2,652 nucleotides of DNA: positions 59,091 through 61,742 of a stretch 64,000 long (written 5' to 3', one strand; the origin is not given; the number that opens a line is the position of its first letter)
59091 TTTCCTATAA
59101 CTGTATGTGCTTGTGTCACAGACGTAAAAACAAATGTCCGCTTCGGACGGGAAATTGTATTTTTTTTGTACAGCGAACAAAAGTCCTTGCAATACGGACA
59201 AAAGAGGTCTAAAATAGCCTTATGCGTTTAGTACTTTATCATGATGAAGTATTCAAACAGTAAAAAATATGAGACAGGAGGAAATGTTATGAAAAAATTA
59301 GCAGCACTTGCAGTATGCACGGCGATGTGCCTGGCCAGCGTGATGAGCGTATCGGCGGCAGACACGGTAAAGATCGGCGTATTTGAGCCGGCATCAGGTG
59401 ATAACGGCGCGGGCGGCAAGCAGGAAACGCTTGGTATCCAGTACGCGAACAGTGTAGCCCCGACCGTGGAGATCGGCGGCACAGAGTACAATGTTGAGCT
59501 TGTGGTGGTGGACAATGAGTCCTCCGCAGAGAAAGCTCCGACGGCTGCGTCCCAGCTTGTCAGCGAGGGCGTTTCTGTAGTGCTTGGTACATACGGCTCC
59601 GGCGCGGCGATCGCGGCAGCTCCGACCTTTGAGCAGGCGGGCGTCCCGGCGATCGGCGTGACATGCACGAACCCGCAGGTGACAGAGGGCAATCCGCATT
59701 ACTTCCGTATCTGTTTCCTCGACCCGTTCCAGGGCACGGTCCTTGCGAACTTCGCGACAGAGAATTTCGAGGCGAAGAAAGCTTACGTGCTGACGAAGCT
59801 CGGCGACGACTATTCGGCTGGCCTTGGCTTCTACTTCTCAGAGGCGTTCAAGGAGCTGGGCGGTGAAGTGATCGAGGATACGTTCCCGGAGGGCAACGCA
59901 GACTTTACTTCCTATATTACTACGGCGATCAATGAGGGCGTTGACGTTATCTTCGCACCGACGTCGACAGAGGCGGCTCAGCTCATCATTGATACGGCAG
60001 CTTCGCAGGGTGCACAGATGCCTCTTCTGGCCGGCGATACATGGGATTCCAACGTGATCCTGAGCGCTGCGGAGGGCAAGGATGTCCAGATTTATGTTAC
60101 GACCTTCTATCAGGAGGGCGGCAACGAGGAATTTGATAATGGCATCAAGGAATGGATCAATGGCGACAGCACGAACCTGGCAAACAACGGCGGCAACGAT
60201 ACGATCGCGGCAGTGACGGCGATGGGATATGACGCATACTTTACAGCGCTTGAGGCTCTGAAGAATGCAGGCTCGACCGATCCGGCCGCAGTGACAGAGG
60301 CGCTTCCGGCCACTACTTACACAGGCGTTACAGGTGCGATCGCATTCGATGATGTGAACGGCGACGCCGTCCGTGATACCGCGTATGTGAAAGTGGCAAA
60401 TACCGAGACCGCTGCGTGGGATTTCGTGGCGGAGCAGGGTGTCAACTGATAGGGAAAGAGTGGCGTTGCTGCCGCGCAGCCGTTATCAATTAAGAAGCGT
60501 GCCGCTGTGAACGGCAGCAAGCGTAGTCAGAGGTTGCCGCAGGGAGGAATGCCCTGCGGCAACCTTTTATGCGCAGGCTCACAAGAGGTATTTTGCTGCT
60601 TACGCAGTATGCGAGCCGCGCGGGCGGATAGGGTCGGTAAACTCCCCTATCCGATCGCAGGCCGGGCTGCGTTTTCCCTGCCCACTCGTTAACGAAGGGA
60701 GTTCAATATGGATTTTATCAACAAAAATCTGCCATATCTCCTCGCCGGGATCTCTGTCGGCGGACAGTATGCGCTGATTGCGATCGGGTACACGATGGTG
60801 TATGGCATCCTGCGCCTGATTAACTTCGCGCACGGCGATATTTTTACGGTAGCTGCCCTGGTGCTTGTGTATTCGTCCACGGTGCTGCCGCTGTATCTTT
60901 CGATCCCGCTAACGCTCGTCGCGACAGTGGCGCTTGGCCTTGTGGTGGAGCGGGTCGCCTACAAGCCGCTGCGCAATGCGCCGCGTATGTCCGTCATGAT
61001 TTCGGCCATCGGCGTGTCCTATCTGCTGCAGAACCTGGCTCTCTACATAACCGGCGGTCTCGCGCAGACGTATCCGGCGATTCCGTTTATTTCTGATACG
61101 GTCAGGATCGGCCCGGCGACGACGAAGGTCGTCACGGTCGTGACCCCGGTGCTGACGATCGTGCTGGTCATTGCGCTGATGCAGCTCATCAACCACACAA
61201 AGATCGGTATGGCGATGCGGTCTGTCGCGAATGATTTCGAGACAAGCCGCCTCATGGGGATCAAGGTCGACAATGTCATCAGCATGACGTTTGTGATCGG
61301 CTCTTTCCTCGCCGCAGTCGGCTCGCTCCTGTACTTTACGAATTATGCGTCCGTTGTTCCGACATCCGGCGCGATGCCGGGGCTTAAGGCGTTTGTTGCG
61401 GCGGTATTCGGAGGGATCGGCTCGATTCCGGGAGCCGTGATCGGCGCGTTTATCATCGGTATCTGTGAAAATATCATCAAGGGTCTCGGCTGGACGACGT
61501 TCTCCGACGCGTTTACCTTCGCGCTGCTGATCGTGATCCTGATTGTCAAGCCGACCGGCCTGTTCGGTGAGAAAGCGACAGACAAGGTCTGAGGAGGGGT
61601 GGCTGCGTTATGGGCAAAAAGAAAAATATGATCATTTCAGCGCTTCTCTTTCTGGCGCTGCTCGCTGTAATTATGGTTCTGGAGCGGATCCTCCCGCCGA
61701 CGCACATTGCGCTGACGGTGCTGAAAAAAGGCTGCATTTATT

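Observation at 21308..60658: Unrecognised dispersed two-hairpin element of about 95 bp, 7 copies in 64 kb, with covarying stems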

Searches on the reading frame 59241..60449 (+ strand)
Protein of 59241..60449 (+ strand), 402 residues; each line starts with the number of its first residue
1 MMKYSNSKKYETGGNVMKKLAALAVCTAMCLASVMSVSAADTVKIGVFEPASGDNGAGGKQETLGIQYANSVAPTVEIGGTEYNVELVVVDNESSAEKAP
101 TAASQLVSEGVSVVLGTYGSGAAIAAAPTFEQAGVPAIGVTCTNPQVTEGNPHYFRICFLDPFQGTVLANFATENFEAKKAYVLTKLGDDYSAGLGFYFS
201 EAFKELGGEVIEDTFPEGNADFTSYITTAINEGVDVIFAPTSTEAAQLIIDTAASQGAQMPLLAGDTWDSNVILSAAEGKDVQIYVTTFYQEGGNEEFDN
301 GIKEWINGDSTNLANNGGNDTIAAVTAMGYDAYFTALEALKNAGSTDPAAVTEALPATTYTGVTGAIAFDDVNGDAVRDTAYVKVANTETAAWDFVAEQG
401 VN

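Call 13: search_protein_families(library=pfam, proteins=[window:59241-60449:+])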
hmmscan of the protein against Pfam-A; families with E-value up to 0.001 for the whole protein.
window:59241-60449:+ (402 aa): 3 families
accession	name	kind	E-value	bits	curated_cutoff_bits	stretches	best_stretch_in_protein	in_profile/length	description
PF13458.12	Peripla_BP_6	-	1.4e-41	143.7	31.7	1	42-386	1-339/343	Periplasmic binding protein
PF01094.35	ANF_receptor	-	5.1e-21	75.5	25.4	1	83-377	23-341/353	Receptor family ligand binding region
PF13433.12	Peripla_BP_5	-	5.8e-08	32.7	27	1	44-377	2-328/363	Periplasmic binding protein domain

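Call 45: find_related_loci(query=window:59241-60449:+, collection=genome_contigs, flank=2500)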
Query window:59241-60449:+ (402 aa) in genome_contigs; peptide patterns used: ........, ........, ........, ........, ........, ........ (x = any residue, [..] = any of these).
176 stretches matched a pattern; 127 encode a relative of the query (tblastn E <= 1e-3); the best 80 are kept; 80 distinct loci.
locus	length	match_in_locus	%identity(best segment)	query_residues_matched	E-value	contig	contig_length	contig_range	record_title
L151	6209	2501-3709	91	2-402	0e+0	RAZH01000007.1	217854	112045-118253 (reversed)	Bacterium 1XD42-54 strain 1XD42-54 Scaffold7_1, whole genome shotgun sequence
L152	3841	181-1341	93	16-402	0e+0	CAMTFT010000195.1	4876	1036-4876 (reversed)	MAG TPA_asm: uncultured bacterium isolate SRR13840090_bin.3_metawrap_v1.3_MAG genome assembly, contig: NODE.1404_length_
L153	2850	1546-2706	92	16-402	0e+0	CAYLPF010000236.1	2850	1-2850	MAG TPA_asm: uncultured Lachnospiraceae bacterium isolate SRP222994_co1_262 genome assembly, contig: NODE_62090_length_2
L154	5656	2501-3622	95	29-402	0e+0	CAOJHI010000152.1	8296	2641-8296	MAG TPA_asm: uncultured Lachnospiraceae bacterium isolate SRR17684647_bin.46_metawrap_v1.3_MAG genome assembly, contig:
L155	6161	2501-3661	93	16-402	0e+0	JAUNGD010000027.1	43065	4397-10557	MAG: Lachnospiraceae bacterium isolate S26M_St_35 NODE_628_length_43065_cov_22.425715, whole genome shotgun sequence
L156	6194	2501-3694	86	5-402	0e+0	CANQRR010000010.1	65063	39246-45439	MAG: uncultured Lachnospiraceae bacterium isolate Lapin-008__bin26 genome assembly, contig: Lapin-008__NODE_532_length_6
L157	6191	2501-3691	85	6-402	0e+0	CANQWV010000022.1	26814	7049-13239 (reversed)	MAG: uncultured Lachnospiraceae bacterium isolate Lapin-010__bin15 genome assembly, contig: Lapin-010__NODE_649_length_2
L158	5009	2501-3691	86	5-402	0e+0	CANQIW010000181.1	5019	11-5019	MAG: uncultured Lachnospiraceae bacterium isolate Lapin-028__bin54 genome assembly, contig: Lapin-028__NODE_17835_length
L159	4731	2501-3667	87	14-402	0e+0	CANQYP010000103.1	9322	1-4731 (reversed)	MAG: uncultured Lachnospiraceae bacterium isolate Lapin-015__bin17 genome assembly, contig: Lapin-015__NODE_7748_length_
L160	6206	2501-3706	85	2-402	0e+0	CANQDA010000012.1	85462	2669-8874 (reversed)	MAG: uncultured Lachnospiraceae bacterium isolate Lapin-003-2__bin22 genome assembly, contig: Lapin-003-2__NODE_243_leng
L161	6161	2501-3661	87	17-402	0e+0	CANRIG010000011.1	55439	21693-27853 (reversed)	MAG: uncultured Lachnospiraceae bacterium isolate Lapin-023__bin18 genome assembly, contig: Lapin-023__NODE_808_length_5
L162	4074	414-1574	88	16-402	0e+0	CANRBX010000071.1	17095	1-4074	MAG: uncultured Lachnospiraceae bacterium isolate Lapin-028__bin57 genome assembly, contig: Lapin-028__NODE_3717_length_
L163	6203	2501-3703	83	3-402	0e+0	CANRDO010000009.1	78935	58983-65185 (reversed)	MAG: uncultured Lachnospiraceae bacterium isolate Lapin-026__bin14 genome assembly, contig: Lapin-026__NODE_288_length_7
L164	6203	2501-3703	83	3-402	0e+0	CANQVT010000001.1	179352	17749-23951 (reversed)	MAG: uncultured Lachnospiraceae bacterium isolate Lapin-014__bin33 genome assembly, contig: Lapin-014__NODE_15_length_17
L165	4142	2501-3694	83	5-402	0e+0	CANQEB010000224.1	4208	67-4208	MAG: uncultured Lachnospiraceae bacterium isolate Lapin-007__bin20 genome assembly, contig: Lapin-007__NODE_10300_length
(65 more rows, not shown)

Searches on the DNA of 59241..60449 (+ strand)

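Call 46: search_with_rna_model(model_id=R1, sources=[L151, L152, L153, L154, L155, L156, L157, L158, L159, L160, L161, L162, L163, L164, L165, L166, L167, L168, L169, L170, L171, L172, L173, L174, L175, L176, L177, L178, L179, L180, L181, L182, L183, L184, L185, L186, L187, L188, L189, L190, L191, L192, L193, L194, L195, L196, L197, L198, L199, L200, L201, L202, L203, L204, L205, L206, L207, L208, L209, L210, L211, L212, L213, L214, L215, L216, L217, L218, L219, L220, L221, L222, L223, L224, L225, L226, L227, L228, L229, L230], max_evalue=1)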
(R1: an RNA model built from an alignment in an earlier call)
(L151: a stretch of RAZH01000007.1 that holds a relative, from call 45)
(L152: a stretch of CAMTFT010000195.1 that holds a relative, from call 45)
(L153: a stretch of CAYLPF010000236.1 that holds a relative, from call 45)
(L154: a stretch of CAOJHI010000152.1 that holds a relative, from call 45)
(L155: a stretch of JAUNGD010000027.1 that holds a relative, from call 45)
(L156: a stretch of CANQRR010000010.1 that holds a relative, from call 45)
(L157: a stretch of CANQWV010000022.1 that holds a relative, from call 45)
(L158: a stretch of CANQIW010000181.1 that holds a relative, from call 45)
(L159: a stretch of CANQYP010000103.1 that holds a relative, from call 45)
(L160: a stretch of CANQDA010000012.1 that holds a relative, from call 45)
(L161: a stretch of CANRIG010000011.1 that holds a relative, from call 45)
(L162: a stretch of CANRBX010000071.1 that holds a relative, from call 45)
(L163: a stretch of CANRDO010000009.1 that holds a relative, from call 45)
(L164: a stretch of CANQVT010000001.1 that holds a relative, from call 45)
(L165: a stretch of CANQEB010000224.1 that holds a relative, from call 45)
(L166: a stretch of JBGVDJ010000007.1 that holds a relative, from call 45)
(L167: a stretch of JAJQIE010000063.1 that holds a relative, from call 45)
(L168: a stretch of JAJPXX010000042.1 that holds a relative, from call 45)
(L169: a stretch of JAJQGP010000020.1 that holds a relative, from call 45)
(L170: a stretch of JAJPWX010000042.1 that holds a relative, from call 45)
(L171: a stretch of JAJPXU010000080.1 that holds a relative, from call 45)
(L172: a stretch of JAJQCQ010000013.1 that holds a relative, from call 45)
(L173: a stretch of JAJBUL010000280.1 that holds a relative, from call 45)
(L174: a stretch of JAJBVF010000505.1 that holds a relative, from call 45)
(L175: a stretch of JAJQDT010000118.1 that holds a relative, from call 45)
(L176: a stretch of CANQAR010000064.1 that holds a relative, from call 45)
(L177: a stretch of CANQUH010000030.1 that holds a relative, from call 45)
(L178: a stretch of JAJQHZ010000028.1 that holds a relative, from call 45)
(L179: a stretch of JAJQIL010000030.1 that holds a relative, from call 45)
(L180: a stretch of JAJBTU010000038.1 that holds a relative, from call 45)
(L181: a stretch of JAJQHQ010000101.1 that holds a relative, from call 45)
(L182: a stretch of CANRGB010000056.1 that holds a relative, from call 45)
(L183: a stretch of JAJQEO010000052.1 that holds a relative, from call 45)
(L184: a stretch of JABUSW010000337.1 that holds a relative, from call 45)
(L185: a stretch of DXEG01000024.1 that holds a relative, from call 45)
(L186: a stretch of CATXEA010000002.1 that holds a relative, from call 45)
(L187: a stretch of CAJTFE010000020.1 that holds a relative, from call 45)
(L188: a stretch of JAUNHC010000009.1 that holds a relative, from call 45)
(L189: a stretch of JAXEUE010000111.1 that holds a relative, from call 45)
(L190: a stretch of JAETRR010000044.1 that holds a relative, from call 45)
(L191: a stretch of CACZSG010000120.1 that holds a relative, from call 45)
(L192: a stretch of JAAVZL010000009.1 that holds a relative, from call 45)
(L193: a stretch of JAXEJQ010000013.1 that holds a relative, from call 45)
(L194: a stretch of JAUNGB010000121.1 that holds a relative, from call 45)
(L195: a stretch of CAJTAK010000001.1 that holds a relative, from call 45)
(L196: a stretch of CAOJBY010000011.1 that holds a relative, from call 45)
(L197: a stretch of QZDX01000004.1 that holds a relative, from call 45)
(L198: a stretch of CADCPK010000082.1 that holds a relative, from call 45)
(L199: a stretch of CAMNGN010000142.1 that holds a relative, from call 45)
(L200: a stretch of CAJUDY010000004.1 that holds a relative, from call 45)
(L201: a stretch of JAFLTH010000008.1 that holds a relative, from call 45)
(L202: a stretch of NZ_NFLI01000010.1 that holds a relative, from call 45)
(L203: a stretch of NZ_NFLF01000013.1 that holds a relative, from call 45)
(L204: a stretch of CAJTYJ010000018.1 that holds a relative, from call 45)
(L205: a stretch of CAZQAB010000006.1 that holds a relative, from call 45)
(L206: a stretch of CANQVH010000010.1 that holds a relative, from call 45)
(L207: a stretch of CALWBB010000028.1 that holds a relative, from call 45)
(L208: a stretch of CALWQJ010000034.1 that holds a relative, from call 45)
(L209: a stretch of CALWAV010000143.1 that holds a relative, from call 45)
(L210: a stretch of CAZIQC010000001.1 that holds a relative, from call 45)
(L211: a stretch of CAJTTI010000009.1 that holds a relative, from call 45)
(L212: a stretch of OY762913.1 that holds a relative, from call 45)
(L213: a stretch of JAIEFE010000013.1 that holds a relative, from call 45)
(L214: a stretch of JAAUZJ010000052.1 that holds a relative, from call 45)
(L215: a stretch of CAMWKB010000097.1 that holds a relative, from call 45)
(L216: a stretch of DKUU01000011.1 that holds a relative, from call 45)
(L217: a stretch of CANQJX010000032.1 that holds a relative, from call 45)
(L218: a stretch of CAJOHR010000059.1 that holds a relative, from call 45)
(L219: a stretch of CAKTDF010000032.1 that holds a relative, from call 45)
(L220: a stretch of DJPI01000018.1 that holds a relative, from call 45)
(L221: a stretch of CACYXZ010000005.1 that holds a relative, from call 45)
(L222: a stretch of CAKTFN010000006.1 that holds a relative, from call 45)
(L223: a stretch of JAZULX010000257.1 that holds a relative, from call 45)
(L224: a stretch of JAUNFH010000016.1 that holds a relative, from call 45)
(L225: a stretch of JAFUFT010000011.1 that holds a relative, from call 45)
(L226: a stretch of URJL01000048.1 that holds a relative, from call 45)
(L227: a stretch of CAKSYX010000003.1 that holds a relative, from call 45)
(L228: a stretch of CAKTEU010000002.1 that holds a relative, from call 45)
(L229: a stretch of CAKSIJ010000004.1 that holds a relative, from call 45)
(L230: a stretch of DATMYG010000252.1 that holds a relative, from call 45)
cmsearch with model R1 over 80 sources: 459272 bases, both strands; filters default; matches with E-value up to 1: 3.
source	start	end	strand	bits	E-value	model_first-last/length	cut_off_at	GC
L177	3736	3827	+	76.4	5.2e-12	1-91/91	no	0.65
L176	3763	3850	+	69.8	9.4e-11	1-91/91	no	0.62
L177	2226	2305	+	30.9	0.0023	1-91/91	no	0.6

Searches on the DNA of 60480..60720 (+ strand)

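Call 19: search_rna_families(source=window, start=60480, end=60720, threshold=evalue, max_evalue=10)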
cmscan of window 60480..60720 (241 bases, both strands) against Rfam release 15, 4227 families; matches with E-value up to 10: 5.
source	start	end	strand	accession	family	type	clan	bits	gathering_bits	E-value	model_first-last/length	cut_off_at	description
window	60488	60571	+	RF02100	tfoR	Gene; sRNA;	-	20.5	70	0.0056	1-101/101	no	Translational regulator of tfoXVC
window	60526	60569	+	RF03669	mir-2767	Gene; miRNA;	-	15.6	69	2.9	1-80/80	no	mir-2767 microRNA precursor family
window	60527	60569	+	RF03941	mir-3158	Gene; miRNA;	-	14.4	97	5.6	1-81/81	no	mir-3158 microRNA precursor family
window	60513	60572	+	RF02652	StyR-3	Gene; sRNA;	-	13.3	59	3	1-144/144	no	Salmonella enterica Typhi npcRNA 3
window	60498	60661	+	RF02613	BSR0739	Gene; sRNA;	-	12.4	191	2.5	1-160/160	no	Brucella sRNA 0739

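Call 59: search_dna_similar(query=window:60561-60662:+, collection=plasmids, mode=distant, max_evalue=0.01)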
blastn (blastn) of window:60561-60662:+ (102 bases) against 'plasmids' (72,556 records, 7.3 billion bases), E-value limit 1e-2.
No match.

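Call 60: search_dna_similar(query=window:60561-60662:+, collection=phages, mode=distant, max_evalue=0.01)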
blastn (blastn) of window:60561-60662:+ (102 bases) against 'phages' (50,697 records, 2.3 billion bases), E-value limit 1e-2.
No match.

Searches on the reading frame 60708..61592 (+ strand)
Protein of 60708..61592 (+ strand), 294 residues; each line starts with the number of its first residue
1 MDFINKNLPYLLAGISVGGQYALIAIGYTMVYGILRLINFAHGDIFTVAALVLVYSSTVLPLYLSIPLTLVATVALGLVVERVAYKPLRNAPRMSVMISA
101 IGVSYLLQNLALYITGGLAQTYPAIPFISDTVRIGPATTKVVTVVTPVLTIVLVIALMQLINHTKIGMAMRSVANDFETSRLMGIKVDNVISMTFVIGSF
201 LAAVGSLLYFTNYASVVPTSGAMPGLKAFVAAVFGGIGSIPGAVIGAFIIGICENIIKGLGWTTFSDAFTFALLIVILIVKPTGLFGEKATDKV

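Call 13: search_protein_families(library=pfam, proteins=[window:60708-61592:+])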
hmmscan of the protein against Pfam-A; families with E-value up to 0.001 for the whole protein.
window:60708-61592:+ (294 aa): 1 family
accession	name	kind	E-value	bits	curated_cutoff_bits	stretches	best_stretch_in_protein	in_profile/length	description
PF02653.21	BPD_transp_2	-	7.1e-43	147.1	26.8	1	11-278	2-269/269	Branched-chain amino acid transport system / permease component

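Call 48: find_encoding_contigs(protein=window:60708-61592:+, flank=2500, max_places=10)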
Protein window:60708-61592:+ (294 aa): no gene with exactly this product is on record in the collection.
